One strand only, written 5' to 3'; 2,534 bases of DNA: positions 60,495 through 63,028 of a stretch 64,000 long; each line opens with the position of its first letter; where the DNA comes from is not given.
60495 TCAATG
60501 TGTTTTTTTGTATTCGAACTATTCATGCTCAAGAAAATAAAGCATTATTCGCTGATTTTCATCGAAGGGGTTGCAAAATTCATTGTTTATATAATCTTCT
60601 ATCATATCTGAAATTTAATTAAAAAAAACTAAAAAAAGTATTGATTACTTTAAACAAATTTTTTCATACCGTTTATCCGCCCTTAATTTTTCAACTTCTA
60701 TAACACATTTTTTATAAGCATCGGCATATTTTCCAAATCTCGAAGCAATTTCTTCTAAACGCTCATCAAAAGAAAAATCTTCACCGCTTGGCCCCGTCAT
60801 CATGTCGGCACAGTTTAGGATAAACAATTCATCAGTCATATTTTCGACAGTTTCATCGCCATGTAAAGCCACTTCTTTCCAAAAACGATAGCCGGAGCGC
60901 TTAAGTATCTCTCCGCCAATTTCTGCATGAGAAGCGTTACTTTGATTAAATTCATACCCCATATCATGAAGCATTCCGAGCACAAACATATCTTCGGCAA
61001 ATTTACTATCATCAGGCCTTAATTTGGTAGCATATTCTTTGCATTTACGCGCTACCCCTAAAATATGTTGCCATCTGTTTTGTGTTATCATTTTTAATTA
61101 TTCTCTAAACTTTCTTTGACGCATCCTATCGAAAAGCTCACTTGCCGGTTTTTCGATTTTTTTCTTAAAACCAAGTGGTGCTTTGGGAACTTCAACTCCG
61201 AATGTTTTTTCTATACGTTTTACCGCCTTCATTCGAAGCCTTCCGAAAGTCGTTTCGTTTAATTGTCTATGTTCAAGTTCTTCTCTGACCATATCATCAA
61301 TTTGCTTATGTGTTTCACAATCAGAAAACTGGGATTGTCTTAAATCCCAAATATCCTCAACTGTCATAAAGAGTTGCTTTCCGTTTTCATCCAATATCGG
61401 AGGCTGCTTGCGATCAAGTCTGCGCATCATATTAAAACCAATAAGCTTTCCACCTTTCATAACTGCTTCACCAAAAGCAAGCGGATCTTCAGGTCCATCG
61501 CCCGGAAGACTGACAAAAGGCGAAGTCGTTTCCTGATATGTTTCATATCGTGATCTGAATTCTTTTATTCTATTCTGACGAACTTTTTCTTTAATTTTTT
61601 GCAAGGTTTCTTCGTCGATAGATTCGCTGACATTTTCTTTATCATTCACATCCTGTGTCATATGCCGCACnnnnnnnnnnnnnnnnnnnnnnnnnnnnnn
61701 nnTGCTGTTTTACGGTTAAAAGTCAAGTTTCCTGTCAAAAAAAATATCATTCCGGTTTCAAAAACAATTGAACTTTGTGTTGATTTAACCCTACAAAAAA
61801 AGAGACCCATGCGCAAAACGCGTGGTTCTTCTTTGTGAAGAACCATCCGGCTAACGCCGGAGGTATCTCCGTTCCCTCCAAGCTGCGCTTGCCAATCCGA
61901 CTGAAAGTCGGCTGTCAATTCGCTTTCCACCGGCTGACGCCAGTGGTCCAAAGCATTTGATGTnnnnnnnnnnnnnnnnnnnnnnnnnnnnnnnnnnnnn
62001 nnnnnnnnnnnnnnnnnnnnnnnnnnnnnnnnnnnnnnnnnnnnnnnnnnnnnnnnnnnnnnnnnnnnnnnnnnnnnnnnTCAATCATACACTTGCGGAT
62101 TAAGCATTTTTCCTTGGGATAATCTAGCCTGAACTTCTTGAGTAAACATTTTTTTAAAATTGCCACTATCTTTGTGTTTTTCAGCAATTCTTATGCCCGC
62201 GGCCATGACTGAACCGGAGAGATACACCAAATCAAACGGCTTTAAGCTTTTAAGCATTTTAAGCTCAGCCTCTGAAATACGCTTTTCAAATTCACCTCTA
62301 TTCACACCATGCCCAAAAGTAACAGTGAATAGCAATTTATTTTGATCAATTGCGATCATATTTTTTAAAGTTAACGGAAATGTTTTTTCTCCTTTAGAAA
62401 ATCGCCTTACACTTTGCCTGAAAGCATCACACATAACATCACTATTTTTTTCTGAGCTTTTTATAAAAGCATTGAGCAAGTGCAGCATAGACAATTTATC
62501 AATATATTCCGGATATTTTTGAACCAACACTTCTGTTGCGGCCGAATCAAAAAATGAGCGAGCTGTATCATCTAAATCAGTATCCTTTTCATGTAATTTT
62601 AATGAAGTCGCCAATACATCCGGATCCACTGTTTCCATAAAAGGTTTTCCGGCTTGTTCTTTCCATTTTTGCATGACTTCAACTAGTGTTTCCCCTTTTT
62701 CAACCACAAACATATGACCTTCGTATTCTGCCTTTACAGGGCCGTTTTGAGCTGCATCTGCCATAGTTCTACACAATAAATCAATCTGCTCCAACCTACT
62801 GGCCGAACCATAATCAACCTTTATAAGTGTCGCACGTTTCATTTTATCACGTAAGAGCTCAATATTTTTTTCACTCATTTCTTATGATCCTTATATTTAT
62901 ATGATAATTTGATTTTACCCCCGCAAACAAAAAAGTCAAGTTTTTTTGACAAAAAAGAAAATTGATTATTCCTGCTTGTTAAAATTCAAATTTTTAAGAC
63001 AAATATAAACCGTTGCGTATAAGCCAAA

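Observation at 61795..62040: GC-rich, hairpin-dense 250-bp island in an AT-rich intergenic region: candidate structured RNA or riboswitch-like leader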

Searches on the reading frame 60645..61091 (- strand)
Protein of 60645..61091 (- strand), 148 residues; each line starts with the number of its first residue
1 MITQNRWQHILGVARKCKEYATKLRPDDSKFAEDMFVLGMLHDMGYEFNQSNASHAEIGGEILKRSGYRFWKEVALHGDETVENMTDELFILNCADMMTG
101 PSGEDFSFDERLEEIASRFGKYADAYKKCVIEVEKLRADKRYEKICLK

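Call 12: search_protein_families(library=pfam, proteins=[window:60645-61091:-], max_evalue=0.01)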
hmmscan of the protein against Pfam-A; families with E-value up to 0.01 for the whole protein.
window:60645-61091:- (148 aa): 2 families
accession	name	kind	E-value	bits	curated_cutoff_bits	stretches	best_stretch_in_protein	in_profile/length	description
PF01966.28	HD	-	9.8e-08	32.7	22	1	6-96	1-111/116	HD domain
PF08668.18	HDOD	-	0.00011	22.2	22.9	1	4-46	93-132/196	HDOD domain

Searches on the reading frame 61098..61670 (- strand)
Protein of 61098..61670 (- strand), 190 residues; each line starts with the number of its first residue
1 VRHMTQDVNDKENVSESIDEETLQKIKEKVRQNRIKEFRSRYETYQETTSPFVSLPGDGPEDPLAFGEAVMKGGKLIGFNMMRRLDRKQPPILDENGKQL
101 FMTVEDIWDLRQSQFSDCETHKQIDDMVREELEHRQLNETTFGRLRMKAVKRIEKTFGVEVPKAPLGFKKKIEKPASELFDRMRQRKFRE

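Call 12: search_protein_families(library=pfam, proteins=[window:61098-61670:-], max_evalue=0.01)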
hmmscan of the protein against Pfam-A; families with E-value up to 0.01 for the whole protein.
window:61098-61670:- (190 aa): 1 family
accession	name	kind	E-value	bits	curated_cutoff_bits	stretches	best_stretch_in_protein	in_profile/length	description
PF10545.15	MADF_DNA_bdg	-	0.0094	16.7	22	0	7-48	21-62/84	Alcohol dehydrogenase transcription factor Myb/SANT-like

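Call 14: find_encoding_contigs(protein=window:61098-61670:-, flank=10000, max_places=10)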
Protein window:61098-61670:- (190 aa): 2 contigs read that carry it; 2 places shown.
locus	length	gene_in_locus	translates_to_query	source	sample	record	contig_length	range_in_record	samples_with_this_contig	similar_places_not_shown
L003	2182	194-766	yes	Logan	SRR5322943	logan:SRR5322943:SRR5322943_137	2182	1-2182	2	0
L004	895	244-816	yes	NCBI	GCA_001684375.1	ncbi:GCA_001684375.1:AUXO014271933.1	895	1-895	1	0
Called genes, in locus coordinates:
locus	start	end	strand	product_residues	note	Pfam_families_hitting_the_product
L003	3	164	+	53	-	?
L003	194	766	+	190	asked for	-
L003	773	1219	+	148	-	PF01966:HD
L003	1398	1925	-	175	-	-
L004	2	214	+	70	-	?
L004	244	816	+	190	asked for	-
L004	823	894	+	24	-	?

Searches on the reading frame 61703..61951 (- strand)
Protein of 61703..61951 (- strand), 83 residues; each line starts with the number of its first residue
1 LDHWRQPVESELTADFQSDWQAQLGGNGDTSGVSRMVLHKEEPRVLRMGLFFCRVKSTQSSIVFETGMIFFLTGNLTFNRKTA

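Call 63: find_homologous_proteins(query=window:61703-61951:-, max_evalue=0.1)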
Query seq(83 aa) (83 aa): 10 proteins with E <= 0.1 among 10 candidates.
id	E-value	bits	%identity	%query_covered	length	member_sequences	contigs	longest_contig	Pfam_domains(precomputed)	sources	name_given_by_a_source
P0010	5.5e-18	82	93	49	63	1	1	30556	-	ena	-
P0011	1.2e-16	78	97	46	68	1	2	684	-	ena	-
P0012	2.7e-16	77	97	46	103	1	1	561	-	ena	-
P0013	4.3e-16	76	75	61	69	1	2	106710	-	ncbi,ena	-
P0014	5.4e-16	76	92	47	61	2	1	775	-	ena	-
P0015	5.4e-16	76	92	47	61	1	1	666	-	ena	-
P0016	2.5e-15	74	92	47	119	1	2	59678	-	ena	-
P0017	4.4e-15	73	92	46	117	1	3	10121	-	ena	-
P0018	8.6e-11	59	91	39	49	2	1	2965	-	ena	-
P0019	3.4e-7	48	89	33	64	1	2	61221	-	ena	-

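Call 64: search_protein_families(library=pfam, proteins=[window:61703-61951:-], max_evalue=1)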
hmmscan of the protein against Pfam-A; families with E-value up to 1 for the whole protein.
seq(83 aa): 0 families

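Call 67: find_encoding_contigs(protein=P0013, flank=4000, max_places=4)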
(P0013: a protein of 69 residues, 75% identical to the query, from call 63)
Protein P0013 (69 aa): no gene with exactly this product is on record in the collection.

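Call 68: find_encoding_contigs(protein=P0016, flank=4000, max_places=4)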
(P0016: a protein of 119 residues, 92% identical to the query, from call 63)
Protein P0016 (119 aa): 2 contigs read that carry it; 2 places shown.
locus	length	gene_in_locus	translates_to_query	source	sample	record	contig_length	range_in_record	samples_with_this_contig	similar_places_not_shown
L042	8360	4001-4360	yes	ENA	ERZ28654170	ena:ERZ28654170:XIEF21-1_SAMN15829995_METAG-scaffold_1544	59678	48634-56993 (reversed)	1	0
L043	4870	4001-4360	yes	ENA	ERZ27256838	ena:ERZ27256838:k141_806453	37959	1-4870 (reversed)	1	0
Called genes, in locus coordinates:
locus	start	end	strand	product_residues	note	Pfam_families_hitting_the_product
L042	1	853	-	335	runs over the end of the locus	PF03255:ACCA, PF01039:Carboxyl_trans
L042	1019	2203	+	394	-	-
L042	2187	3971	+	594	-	PF00496:SBP_bac_5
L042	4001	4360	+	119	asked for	-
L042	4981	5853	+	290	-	PF13306:LRR_5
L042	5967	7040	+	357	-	PF00528:BPD_transp_1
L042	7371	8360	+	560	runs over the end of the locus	-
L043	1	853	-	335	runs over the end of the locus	PF03255:ACCA, PF01039:Carboxyl_trans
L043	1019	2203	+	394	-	-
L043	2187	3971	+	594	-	PF00496:SBP_bac_5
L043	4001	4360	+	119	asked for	-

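Call 69: find_encoding_contigs(protein=P0019, flank=4000, max_places=4)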
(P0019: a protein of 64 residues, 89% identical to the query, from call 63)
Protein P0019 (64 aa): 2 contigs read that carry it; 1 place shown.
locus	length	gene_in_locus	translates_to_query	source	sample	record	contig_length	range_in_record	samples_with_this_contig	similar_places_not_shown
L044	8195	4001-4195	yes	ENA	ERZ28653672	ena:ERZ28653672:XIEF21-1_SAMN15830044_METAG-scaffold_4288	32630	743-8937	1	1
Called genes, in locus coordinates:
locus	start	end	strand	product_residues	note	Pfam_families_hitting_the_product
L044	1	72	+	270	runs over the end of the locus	?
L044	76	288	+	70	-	-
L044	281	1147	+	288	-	-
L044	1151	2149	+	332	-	-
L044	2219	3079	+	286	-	-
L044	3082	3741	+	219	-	-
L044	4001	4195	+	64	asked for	-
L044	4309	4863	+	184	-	-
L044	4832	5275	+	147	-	-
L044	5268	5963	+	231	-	-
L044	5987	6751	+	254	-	PF05662:YadA_stalk (weak), PF07484:Collar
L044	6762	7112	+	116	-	PF10651:BppU_N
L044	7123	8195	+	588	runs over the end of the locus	PF07484:Collar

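Call 72: find_encoding_contigs(protein=P0010, flank=4000, max_places=4)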
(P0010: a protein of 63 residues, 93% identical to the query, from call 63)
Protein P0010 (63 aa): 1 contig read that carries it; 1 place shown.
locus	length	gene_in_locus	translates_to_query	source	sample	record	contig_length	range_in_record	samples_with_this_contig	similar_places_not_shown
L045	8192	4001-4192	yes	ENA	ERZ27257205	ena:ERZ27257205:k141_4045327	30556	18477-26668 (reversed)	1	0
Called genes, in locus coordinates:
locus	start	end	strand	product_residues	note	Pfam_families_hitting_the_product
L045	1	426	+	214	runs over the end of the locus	PF05494:MlaC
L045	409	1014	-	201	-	-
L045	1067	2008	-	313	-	PF01430:HSP33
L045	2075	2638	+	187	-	PF02631:RecX_HTH2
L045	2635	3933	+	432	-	PF03446:NAD_binding_2 (faint), PF03721:UDPG_MGDP_dh_N, PF03807:F420_oxidored (faint), PF00984:UDPG_MGDP_dh, PF03720:UDPG_MGDP_dh_C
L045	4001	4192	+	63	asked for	-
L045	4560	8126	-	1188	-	-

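Call 73: find_encoding_contigs(protein=P0017, flank=4000, max_places=4)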
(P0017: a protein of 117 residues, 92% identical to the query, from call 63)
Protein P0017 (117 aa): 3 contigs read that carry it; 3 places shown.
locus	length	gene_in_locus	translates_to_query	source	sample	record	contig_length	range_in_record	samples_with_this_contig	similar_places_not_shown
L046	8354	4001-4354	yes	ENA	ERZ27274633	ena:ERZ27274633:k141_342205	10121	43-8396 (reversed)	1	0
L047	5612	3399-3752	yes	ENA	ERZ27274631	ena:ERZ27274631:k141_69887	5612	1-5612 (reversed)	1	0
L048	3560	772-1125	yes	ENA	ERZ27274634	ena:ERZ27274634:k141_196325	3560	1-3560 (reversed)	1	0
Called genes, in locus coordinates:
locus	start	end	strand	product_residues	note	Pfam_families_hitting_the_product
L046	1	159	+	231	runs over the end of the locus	-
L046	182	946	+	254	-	PF05662:YadA_stalk (weak), PF07484:Collar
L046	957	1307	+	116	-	PF10651:BppU_N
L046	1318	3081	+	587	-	PF07484:Collar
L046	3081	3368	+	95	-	-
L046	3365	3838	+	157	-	PF00959:Phage_lysozyme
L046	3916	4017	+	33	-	-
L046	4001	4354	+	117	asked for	-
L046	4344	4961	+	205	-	-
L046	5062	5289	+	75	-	-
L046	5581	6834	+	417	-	-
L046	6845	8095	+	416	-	-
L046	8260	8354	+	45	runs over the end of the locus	?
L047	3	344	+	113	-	?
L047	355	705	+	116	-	PF10651:BppU_N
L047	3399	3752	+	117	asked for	-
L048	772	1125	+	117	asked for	-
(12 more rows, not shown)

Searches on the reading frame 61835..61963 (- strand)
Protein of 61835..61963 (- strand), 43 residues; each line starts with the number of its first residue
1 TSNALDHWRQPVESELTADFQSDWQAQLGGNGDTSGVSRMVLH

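Call 101: search_protein_representatives(protein=window:61835-61963:-)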
Query: 43 residues. Proteins with E-value up to 0.001 (for the whole library): 13; up to 1e-10: 9; up to 1e-30: 0. The best 13 are listed.
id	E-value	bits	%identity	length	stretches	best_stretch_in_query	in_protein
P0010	9.4e-22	90.0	100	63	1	1-43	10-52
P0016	9.4e-20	83.8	95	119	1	1-43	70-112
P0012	5.8e-18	78.3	95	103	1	5-43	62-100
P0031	1.8e-17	76.8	95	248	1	5-43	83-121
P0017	3.0e-16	73.1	92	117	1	6-43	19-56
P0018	2.4e-15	70.3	94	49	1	1-36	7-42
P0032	2.8e-12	60.9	38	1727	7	1-29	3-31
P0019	1.8e-11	58.4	94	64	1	1-31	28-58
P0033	4.3e-11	57.2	97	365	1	1-31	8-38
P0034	2.4e-07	45.7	67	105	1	1-43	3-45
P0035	2.0e-04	36.8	81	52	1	1-26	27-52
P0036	3.7e-04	35.9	30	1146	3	2-36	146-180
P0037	7.2e-04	35.0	82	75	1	5-26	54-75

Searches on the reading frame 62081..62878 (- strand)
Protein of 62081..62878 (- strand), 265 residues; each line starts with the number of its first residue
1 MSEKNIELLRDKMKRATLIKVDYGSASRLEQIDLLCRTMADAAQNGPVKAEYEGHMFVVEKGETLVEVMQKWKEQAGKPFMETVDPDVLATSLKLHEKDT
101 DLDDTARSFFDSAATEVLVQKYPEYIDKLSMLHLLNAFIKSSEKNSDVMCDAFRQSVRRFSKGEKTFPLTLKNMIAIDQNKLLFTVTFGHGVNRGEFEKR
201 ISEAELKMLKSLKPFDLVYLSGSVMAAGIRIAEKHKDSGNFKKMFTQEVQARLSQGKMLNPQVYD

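Call 12: search_protein_families(library=pfam, proteins=[window:62081-62878:-], max_evalue=0.01)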
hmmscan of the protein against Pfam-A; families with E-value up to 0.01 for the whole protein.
window:62081-62878:- (265 aa): 0 families

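Call 13: find_encoding_contigs(protein=window:62081-62878:-, flank=10000, max_places=10)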
Protein window:62081-62878:- (265 aa): 4 contigs read that carry it; 2 places shown.
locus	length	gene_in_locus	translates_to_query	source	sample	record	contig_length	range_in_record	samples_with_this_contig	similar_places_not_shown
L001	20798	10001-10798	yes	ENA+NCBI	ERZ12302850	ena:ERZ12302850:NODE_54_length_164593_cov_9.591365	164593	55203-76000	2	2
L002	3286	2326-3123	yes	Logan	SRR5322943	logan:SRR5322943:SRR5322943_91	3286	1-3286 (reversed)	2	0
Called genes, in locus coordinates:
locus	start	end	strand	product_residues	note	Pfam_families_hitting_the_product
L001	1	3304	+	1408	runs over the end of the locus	PF12396:DUF3659 (faint), PF21784:Bflower (faint), PF21785:Bflower_2 (weak), PF03743:TrbI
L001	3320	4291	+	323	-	PF00437:T2SSE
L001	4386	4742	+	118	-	-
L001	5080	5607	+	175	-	-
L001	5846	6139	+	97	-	-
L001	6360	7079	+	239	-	-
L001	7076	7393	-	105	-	-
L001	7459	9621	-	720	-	-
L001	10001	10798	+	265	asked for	-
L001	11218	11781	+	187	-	-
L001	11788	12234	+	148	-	PF01966:HD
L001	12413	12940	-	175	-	-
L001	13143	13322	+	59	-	-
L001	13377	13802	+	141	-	-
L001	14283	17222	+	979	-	-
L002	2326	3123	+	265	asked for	-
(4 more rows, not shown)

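Call 15: find_homologous_proteins(query=window:62081-62878:-)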
Query window:62081-62878:- (265 aa): 9 proteins with E <= 0.001 among 1147 candidates.
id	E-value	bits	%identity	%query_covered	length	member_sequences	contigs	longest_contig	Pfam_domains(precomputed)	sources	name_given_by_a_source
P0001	5.1e-169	578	100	100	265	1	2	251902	-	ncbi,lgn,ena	-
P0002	1.9e-88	314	57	99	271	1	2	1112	-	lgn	-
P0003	2.7e-88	314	56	99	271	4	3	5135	-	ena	-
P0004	9.2e-88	312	57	99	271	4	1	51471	-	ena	-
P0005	2.1e-86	308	56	99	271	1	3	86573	-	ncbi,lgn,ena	-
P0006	1.6e-84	302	56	99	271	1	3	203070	-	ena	-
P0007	4.1e-80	287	54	100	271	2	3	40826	-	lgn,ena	-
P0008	5.9e-78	280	52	98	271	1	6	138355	-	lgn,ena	-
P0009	3.2e-68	248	52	86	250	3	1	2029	-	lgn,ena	-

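Call 16: find_encoding_contigs(protein=P0005, flank=4000, max_places=3)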
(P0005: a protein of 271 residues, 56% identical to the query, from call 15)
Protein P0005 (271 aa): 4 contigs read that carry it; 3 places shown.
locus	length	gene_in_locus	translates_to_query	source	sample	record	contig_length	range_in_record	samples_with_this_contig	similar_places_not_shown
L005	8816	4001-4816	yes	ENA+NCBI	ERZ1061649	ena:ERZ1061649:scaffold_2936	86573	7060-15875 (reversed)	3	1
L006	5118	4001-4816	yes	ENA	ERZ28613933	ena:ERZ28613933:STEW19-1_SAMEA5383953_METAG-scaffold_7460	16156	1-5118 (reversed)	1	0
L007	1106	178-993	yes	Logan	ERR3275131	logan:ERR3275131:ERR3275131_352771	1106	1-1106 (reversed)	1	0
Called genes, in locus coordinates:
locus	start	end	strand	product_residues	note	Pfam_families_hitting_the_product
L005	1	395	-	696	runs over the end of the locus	-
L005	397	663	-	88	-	-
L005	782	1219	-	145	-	-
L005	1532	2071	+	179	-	PF00293:NUDIX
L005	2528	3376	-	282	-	-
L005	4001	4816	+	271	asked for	-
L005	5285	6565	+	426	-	-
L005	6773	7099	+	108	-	-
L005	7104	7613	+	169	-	PF10688:Imp-YgjV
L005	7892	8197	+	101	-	-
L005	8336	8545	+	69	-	-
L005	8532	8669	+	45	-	-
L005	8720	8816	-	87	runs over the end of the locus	-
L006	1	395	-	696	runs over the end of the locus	-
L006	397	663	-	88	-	-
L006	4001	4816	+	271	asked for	-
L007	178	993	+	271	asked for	-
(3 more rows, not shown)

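Call 17: find_encoding_contigs(protein=P0006, flank=4000, max_places=3)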
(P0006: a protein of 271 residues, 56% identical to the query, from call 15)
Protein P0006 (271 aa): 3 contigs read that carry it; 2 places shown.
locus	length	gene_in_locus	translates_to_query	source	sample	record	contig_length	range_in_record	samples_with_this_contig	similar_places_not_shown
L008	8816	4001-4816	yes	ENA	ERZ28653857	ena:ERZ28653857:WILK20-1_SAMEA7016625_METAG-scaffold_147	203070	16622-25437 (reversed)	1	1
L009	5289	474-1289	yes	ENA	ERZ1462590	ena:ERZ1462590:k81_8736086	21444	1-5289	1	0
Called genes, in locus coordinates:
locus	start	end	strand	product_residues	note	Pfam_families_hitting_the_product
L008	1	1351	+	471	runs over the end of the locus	-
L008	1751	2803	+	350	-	-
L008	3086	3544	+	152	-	-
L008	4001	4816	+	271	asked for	-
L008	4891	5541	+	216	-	-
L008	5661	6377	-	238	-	PF13673:Acetyltransf_10 (weak), PF13508:Acetyltransf_7 (weak)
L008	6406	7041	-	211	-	-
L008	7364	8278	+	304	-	-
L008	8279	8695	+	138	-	-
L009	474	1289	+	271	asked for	-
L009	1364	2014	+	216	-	-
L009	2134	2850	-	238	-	PF13673:Acetyltransf_10 (weak), PF13508:Acetyltransf_7 (weak)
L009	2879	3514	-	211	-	-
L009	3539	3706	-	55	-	-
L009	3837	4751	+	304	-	-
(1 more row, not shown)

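Call 18: find_encoding_contigs(protein=P0008, flank=4000, max_places=3)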
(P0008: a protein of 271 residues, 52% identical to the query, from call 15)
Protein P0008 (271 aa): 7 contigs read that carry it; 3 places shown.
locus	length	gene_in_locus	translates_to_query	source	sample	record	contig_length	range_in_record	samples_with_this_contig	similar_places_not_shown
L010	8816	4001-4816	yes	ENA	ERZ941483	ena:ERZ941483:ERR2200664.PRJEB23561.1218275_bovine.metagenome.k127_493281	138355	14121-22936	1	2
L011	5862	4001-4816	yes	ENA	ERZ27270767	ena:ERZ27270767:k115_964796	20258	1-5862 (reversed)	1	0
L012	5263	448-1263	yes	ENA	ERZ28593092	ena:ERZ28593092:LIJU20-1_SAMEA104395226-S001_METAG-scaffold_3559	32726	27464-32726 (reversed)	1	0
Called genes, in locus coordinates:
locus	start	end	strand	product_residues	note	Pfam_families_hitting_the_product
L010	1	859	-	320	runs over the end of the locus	PF01207:Dus, PF00977:His_biosynth (weak)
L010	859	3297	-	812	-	PF01442:Apolipoprotein (faint)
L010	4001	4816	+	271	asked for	-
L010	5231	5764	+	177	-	-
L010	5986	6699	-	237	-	PF13673:Acetyltransf_10 (weak), PF13508:Acetyltransf_7 (weak)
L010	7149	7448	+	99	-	-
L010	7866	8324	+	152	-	-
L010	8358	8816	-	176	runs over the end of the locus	-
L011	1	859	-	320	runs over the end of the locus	PF01207:Dus, PF00977:His_biosynth (weak)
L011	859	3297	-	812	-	PF01442:Apolipoprotein (faint)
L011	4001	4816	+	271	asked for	-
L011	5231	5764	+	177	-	-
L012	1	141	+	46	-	?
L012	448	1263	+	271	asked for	-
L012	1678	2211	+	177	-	-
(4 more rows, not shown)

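Call 19: find_encoding_contigs(protein=P0007, flank=4000, max_places=3)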
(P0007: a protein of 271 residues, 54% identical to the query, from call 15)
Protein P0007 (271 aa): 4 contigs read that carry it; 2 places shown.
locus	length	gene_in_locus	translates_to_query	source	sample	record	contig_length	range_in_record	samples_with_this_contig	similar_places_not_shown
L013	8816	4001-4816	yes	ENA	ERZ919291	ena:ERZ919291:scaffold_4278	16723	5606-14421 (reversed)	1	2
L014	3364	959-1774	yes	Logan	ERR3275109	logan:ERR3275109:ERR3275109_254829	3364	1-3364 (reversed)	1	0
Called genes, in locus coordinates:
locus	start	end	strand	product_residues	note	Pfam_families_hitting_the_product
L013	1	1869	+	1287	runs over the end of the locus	PF02384:N6_Mtase, PF07669:Eco57I, PF01420:Methylase_S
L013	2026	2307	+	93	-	-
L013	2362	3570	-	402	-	PF00589:Phage_integrase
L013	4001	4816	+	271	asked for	-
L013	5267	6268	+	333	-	-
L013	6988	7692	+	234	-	-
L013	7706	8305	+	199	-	PF01427:Peptidase_M15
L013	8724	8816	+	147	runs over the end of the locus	PF01966:HD (weak)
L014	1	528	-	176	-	?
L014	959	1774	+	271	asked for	-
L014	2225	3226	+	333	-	-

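Call 20: find_encoding_contigs(protein=P0004, flank=4000, max_places=3)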
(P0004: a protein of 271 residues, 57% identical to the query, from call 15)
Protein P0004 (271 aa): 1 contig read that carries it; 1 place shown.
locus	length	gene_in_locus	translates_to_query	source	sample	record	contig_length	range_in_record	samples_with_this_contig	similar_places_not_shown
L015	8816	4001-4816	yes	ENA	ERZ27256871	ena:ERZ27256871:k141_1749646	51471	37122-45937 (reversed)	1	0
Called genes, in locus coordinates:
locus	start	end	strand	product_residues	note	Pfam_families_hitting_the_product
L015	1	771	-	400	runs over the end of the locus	-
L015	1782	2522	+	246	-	-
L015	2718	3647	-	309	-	PF07722:Peptidase_C26, PF00117:GATase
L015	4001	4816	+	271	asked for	-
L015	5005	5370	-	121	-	-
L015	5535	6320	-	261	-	-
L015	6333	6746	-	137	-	-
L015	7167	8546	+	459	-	PF02881:SRP54_N, PF01656:CbiA (faint), PF06414:Zeta_toxin (weak), PF00448:SRP54, PF13401:AAA_22 (faint), PF02978:SRP_SPB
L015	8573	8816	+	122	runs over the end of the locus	PF00886:Ribosomal_S16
